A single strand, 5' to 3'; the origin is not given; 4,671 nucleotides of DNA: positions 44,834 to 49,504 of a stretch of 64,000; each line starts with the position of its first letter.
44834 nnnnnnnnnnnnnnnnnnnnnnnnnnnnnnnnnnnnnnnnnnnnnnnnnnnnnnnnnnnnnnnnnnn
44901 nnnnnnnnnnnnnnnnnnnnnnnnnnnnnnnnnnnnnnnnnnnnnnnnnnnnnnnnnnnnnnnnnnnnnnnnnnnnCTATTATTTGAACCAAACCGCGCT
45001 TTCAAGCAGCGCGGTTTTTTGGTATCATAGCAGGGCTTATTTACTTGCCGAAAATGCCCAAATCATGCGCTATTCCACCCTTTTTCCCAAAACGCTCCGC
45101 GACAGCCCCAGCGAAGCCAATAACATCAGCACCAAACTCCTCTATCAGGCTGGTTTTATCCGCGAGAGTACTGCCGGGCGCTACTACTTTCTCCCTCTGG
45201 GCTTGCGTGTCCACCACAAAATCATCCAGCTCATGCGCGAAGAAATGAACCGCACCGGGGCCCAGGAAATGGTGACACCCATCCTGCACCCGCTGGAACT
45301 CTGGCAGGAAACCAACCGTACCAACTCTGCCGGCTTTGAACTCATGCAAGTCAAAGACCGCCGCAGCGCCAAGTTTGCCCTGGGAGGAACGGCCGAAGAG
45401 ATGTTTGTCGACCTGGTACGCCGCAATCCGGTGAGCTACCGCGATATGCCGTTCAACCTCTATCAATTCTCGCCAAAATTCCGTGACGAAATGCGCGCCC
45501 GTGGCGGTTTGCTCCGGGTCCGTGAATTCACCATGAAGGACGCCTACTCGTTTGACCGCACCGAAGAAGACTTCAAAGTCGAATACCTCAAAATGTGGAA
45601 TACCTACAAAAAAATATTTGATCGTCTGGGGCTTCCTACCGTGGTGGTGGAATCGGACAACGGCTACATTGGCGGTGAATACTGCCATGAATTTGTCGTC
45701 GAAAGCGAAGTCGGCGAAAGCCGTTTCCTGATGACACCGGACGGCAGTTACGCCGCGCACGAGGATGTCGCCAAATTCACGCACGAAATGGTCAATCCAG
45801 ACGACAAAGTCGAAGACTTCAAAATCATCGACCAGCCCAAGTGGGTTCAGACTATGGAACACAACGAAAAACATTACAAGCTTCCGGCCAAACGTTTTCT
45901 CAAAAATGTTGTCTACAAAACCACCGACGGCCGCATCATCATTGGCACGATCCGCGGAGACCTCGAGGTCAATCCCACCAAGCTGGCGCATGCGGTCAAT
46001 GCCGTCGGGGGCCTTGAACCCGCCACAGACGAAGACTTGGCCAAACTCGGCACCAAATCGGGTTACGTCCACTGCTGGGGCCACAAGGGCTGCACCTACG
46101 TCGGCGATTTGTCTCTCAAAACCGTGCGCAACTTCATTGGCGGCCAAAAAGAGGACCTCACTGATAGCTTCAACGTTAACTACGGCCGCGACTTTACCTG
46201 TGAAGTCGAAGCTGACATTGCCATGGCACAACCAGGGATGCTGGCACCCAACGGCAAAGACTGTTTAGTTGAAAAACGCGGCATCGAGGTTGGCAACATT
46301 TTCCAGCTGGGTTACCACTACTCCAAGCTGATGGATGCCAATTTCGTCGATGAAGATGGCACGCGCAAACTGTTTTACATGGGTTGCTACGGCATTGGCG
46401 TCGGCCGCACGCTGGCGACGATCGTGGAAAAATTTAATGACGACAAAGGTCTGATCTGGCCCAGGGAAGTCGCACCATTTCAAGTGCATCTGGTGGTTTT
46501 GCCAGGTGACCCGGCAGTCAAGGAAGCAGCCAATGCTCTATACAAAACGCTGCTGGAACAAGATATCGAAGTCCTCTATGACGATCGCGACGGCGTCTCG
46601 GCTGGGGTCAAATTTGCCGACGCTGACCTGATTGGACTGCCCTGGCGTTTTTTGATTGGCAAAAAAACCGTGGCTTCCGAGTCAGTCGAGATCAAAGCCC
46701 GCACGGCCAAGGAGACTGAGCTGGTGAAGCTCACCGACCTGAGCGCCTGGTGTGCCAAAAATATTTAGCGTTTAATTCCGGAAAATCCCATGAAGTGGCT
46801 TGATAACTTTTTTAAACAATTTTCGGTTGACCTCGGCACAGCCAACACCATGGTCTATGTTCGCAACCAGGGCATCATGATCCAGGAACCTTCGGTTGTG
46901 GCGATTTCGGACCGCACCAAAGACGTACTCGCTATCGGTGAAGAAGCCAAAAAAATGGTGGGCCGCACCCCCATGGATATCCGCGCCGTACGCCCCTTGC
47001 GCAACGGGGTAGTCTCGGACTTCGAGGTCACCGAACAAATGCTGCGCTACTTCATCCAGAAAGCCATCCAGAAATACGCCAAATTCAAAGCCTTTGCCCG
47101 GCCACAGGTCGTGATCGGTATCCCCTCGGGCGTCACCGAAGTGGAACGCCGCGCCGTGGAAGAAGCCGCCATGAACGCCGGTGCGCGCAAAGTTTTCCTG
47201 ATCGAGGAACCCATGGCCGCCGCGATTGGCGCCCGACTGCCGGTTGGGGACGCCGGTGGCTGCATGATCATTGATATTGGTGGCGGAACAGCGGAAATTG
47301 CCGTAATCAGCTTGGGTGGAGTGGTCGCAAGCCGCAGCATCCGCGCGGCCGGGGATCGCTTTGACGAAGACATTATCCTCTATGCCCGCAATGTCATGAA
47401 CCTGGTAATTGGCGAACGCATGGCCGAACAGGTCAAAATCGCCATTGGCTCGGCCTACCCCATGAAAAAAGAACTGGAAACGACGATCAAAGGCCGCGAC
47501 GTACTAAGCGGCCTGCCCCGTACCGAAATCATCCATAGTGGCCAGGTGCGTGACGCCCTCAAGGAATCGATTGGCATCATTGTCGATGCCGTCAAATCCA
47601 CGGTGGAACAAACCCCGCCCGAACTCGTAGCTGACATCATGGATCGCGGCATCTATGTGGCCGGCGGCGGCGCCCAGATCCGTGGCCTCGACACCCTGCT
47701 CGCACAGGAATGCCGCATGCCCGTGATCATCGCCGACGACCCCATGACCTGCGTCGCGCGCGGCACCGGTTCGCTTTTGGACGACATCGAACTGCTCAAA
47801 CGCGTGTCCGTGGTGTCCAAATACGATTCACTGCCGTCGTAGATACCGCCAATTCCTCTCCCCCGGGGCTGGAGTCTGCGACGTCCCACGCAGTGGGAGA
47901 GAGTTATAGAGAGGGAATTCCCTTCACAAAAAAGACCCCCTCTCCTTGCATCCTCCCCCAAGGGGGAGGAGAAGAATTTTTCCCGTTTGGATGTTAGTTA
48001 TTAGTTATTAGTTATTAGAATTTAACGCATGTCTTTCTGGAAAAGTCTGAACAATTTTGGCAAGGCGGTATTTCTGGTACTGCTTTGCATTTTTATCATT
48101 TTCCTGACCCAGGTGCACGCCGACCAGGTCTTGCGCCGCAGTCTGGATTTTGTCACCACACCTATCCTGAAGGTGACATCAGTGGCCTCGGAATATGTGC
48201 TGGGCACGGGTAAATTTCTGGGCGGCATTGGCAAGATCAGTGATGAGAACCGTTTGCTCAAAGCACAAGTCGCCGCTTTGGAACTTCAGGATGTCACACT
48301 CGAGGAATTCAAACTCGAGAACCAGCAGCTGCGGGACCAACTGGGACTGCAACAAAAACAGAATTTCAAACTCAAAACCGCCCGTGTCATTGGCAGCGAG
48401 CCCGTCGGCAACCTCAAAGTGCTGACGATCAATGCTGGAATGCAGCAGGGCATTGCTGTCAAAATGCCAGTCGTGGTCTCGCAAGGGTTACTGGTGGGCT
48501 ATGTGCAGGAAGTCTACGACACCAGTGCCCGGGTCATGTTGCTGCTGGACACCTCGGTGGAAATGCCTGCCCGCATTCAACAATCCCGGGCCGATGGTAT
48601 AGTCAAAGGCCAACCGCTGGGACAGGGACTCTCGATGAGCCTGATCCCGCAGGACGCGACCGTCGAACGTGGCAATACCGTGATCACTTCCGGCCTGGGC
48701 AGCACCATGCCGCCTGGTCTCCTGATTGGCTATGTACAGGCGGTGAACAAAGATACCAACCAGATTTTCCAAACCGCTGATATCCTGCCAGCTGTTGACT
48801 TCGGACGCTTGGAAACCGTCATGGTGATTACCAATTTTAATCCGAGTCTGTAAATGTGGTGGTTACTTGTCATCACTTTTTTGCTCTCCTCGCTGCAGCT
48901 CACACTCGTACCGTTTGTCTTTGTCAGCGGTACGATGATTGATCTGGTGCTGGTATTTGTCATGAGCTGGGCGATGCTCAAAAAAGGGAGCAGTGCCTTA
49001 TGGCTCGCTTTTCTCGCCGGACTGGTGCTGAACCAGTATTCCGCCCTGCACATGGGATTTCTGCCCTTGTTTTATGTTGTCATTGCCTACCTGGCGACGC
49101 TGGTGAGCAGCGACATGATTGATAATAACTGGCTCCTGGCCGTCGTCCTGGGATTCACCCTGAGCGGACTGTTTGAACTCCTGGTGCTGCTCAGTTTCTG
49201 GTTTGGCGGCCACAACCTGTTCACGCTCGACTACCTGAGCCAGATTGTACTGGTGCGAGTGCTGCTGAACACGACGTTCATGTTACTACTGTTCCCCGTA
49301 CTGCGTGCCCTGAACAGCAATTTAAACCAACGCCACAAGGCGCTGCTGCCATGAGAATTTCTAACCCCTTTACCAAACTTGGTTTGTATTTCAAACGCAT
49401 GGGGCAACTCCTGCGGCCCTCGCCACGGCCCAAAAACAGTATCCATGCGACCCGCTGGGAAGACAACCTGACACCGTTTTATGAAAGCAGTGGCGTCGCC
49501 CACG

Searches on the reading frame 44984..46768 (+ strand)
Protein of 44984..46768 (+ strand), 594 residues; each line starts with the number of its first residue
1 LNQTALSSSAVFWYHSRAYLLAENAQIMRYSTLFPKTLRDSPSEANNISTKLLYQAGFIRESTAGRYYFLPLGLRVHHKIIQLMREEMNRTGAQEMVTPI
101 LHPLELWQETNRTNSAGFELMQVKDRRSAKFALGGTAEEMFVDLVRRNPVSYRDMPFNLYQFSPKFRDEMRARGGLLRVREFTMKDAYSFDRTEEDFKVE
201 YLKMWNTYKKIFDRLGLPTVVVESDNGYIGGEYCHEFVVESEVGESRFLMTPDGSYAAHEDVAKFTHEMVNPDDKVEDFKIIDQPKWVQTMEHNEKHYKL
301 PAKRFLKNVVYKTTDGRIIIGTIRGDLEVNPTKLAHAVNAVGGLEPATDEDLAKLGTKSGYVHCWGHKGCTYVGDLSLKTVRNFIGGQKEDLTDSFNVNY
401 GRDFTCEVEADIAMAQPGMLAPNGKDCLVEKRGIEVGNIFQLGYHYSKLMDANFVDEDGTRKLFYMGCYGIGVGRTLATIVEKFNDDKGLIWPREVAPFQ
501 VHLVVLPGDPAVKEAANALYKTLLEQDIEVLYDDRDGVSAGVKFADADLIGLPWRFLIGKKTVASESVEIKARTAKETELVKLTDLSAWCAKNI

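Call 60: search_protein_families(library=pfam, proteins=[window:44984-46768:+], max_evalue=0.001)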
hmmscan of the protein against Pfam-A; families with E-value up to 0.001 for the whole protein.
window:44984-46768:+ (594 aa): 3 families
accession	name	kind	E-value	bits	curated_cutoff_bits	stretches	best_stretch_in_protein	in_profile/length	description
PF00587.30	tRNA-synt_2b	-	1.2e-31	110.6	29.3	1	123-483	3-178/179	tRNA synthetase class II core domain (G, H, P, S and T)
PF03129.25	HGTP_anticodon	-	2.2e-17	63.4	21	1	503-592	2-93/94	Anticodon binding domain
PF04073.20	tRNA_edit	-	4.9e-12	46.5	25.5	1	287-386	3-104/123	Aminoacyl-tRNA editing domain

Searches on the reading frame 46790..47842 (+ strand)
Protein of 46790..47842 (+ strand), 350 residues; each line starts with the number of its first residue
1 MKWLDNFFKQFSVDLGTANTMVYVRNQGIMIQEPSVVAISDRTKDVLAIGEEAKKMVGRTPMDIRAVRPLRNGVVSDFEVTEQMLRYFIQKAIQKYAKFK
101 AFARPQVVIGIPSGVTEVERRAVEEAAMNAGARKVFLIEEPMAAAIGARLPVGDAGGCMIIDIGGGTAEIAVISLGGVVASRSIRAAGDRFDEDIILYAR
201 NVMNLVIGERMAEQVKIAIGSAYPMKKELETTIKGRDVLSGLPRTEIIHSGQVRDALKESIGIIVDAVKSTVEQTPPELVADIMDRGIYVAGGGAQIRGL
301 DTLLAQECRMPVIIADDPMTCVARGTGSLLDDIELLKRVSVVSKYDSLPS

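Call 50: search_protein_families(library=pfam, proteins=[window:46790-47842:+], max_evalue=0.01)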
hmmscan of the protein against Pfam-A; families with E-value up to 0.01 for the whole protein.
window:46790-47842:+ (350 aa): 5 families
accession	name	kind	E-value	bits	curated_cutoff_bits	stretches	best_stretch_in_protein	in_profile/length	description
PF06723.19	MreB_Mbl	-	2.5e-137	457.6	27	1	9-337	2-326/327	MreB/Mbl protein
PF14450.12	FtsA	-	5e-10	40.2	31.8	1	160-317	2-112/127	Cell division protein FtsA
PF00012.26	HSP70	-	7.6e-09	34.8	20.6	1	105-200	134-235/599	Hsp70 protein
PF00022.25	Actin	-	4.5e-06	26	27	1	31-193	28-181/410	Actin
PF11104.14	PilM_2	-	0.00022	20.7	27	0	288-316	278-306/340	Type IV pilus assembly protein PilM;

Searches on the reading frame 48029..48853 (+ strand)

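Call 50: search_protein_families(library=pfam, proteins=[window:48029-48853:+], max_evalue=0.01)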
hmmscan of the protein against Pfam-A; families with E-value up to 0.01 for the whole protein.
window:48029-48853:+ (274 aa): 1 family
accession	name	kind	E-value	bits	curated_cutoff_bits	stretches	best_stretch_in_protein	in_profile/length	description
PF04085.20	MreC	-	2.6e-42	144.5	28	1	120-268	1-147/147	Rod shape-determining protein MreC, barrel core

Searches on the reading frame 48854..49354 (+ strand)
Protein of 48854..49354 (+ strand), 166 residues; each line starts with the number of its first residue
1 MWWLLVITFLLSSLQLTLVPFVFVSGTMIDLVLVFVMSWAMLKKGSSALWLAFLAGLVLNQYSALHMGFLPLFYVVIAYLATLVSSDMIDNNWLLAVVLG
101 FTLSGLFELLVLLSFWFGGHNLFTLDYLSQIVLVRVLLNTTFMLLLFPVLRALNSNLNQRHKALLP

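Call 60: search_protein_families(library=pfam, proteins=[window:48854-49354:+], max_evalue=0.001)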
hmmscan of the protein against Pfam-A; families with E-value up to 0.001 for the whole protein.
window:48854-49354:+ (166 aa): 1 family
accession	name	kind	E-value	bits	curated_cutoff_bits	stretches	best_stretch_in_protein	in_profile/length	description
PF04093.17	MreD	-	0.00014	22.4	24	1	3-153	7-154/158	rod shape-determining protein MreD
